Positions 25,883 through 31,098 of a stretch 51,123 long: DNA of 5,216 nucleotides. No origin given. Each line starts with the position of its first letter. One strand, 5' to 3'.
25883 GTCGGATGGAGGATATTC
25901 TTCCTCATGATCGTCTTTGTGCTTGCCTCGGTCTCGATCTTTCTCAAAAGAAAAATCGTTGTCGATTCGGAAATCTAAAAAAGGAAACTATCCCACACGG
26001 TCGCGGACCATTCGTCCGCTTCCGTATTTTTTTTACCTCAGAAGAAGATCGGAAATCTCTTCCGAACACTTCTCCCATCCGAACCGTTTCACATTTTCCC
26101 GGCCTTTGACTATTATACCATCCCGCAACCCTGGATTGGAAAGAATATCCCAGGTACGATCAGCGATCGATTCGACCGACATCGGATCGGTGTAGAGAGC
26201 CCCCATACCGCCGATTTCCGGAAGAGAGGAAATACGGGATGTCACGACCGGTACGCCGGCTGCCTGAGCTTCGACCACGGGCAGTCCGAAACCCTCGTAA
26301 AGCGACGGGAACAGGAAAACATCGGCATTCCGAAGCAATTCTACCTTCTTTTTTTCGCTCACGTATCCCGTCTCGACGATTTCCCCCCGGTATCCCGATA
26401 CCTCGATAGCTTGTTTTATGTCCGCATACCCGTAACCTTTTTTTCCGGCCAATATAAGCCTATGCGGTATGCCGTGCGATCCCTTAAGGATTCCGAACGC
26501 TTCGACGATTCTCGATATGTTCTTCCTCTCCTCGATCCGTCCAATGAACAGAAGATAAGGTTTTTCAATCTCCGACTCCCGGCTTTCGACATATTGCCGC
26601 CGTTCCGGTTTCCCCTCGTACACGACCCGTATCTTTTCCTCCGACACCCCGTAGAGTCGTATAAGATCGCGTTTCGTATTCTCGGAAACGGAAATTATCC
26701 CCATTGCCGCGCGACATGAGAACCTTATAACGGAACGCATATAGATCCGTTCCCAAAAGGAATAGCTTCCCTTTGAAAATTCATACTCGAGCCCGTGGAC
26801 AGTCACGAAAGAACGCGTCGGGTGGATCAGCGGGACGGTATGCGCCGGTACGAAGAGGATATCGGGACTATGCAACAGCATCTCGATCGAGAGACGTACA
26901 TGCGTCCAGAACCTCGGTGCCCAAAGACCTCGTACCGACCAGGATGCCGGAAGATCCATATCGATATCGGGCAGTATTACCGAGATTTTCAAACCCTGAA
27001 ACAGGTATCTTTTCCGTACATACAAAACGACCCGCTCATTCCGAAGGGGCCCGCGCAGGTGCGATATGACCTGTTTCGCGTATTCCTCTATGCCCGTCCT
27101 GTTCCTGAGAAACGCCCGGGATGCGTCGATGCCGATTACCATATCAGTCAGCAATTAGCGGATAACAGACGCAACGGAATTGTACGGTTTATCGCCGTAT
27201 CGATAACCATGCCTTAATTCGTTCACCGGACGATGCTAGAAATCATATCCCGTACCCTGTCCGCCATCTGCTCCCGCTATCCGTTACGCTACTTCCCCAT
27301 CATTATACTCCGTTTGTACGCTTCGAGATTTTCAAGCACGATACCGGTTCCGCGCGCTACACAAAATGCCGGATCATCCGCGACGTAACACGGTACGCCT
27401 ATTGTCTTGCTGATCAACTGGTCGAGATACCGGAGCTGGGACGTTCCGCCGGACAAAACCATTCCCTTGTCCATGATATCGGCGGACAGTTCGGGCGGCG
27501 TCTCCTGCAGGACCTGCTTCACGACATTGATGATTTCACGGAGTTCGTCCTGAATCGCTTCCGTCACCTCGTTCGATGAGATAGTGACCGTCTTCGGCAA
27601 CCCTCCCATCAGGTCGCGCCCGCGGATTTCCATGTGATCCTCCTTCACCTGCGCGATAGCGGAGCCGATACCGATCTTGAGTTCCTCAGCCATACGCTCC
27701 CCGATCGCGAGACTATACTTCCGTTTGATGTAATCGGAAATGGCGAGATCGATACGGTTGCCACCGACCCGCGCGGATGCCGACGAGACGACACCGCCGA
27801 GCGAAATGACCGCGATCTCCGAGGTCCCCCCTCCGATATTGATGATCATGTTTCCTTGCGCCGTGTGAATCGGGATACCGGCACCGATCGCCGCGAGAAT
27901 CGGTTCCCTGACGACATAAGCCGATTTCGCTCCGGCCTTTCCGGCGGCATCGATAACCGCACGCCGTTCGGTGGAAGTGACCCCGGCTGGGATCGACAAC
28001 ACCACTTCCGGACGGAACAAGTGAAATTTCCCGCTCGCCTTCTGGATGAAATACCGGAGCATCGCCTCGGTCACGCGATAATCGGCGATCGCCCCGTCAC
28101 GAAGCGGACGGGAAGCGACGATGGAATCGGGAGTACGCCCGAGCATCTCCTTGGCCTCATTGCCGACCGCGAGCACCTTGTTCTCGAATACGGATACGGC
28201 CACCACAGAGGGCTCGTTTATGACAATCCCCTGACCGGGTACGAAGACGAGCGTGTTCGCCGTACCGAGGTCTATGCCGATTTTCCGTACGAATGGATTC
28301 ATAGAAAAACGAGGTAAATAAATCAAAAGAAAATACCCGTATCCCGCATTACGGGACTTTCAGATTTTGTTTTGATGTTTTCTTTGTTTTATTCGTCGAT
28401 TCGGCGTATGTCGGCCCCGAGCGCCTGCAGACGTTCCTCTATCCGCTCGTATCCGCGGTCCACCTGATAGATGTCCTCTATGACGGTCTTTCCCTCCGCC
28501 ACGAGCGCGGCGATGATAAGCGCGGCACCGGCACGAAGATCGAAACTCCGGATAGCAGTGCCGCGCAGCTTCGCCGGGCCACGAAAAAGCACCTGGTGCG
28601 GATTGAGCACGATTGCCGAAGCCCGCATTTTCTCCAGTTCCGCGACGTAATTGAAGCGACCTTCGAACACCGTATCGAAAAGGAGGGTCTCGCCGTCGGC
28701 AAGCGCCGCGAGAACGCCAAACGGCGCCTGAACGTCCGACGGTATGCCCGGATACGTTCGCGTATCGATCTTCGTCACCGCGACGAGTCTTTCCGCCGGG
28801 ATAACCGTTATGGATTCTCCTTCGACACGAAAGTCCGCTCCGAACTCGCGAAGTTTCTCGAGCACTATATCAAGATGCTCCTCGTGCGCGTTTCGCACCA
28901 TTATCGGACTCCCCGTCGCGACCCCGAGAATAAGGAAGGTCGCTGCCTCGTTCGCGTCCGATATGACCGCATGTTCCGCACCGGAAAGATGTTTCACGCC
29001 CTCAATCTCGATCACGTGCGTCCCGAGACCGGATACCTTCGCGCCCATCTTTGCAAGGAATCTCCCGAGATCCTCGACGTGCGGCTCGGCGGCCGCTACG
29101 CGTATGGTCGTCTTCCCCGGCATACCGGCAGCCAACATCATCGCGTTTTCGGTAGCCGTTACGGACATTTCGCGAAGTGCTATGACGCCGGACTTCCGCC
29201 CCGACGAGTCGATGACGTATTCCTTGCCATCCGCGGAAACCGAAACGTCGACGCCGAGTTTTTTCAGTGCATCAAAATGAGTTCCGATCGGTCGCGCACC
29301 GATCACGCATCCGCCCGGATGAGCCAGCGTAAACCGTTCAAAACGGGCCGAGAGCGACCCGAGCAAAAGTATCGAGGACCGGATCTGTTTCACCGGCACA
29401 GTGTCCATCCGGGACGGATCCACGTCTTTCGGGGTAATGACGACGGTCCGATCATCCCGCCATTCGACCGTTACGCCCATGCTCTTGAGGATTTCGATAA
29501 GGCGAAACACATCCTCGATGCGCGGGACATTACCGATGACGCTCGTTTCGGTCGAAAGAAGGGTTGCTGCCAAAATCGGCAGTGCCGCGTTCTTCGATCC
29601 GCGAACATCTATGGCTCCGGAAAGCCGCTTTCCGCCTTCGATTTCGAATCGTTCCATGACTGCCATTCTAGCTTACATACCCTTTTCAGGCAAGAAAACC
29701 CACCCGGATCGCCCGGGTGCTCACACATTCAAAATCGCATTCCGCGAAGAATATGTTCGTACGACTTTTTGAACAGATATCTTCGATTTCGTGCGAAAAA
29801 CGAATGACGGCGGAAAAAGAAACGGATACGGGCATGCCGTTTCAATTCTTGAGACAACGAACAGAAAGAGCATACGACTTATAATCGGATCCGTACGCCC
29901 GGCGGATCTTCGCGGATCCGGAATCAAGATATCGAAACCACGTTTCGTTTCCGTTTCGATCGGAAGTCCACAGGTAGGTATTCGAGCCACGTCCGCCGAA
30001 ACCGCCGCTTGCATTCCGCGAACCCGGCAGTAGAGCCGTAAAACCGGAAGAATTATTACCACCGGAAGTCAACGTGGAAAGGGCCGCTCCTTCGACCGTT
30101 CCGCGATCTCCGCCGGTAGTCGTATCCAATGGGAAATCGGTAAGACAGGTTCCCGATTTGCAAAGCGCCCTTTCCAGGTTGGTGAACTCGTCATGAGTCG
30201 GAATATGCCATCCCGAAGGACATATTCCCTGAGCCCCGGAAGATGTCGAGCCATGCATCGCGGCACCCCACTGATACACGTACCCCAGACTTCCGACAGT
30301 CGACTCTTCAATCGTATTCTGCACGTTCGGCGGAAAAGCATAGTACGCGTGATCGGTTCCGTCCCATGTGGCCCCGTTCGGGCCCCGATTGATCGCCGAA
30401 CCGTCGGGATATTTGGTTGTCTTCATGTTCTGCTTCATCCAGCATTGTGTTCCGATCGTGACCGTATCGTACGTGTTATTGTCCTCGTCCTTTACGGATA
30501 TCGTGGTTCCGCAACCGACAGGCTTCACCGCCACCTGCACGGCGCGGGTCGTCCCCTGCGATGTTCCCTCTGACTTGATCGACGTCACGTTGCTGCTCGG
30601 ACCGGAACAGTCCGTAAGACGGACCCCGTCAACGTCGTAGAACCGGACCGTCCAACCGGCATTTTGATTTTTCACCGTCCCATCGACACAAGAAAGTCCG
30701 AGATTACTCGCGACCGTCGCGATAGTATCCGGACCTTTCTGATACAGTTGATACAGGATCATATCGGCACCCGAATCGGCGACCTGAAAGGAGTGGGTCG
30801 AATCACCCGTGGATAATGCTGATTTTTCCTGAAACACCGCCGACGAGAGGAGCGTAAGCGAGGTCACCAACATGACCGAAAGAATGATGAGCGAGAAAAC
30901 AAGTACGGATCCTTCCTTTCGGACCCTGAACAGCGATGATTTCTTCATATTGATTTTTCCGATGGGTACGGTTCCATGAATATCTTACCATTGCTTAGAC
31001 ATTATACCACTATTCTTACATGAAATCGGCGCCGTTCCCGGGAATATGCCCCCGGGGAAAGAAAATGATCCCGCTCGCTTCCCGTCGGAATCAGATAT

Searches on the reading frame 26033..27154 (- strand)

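Call 23: search_protein_families(library=pfam, proteins=[window:26033-27154:-], max_evalue=0.001)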
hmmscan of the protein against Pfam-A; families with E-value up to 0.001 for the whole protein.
window:26033-27154:- (373 aa): 6 families
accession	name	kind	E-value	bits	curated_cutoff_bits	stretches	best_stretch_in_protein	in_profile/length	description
PF00534.26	Glycos_transf_1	-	6.5e-31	107.6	26.4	1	192-353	9-171/172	Glycosyl transferases group 1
PF13692.12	Glyco_trans_1_4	-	6.5e-25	88.5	27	1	199-340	2-142/142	Glycosyl transferases group 1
PF20706.3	GT4-conflict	-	1.9e-13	50.6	26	1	192-309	191-314/385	Family 4 Glycosyltransferase in conflict systems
PF13439.12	Glyco_transf_4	-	1e-12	48.9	28.5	1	40-181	5-165/170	Glycosyltransferase Family 4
PF13579.12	Glyco_trans_4_4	-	4.3e-07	30.8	29.7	1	21-179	2-156/158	Glycosyl transferase 4-like domain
PF13524.12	Glyco_trans_1_2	-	0.0006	20.2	25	0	251-356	27-130/144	Glycosyl transferase-like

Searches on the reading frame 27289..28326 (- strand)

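Call 23: search_protein_families(library=pfam, proteins=[window:27289-28326:-], max_evalue=0.001)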
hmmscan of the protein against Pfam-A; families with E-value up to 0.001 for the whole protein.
window:27289-28326:- (345 aa): 5 families
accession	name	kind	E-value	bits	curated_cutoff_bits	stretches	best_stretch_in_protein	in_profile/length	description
PF06723.19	MreB_Mbl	-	1.2e-133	445.4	27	1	15-338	3-326/327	MreB/Mbl protein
PF00012.26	HSP70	-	1.2e-13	50.6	20.6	1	107-330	135-371/599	Hsp70 protein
PF14450.12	FtsA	-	3.5e-10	40.8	31.8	1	161-326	2-127/127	Cell division protein FtsA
PF00022.25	Actin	-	1.3e-06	27.7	27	1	40-203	32-190/410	Actin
PF06277.17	EutA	-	7.6e-05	22.2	27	1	141-220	124-205/475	Ethanolamine utilisation protein EutA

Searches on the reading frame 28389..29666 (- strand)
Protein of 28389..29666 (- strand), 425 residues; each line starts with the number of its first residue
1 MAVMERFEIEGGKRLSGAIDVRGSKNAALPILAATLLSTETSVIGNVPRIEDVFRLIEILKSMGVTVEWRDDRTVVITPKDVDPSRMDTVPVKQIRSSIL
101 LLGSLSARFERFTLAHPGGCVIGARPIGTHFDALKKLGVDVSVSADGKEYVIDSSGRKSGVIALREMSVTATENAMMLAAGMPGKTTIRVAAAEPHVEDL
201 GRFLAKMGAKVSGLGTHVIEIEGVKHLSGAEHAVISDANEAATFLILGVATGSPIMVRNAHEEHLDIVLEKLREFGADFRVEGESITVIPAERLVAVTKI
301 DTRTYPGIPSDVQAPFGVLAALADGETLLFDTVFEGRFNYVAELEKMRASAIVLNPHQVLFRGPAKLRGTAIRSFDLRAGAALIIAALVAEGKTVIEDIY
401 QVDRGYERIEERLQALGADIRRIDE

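Call 23: search_protein_families(library=pfam, proteins=[window:28389-29666:-], max_evalue=0.001)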
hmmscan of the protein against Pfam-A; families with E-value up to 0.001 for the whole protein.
window:28389-29666:- (425 aa): 1 family
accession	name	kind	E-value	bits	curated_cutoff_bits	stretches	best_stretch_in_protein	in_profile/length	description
PF00275.25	EPSP_synthase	-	1e-77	262.1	22.8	1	10-413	2-417/417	EPSP synthase (3-phosphoshikimate 1-carboxyvinyltransferase)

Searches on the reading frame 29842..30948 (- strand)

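Call 23: search_protein_families(library=pfam, proteins=[window:29842-30948:-], max_evalue=0.001)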
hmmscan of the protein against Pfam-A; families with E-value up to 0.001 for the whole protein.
window:29842-30948:- (368 aa): 2 families
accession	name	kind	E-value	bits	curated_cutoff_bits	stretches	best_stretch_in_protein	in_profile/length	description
PF09603.15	Fib_succ_major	-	6.4e-34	118.3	33.9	1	163-367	1-187/187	Fibrobacter succinogenes major domain (Fib_succ_major)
PF14341.11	PilX_N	-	0.00012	22.5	25.5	1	13-60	2-49/51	PilX N-terminal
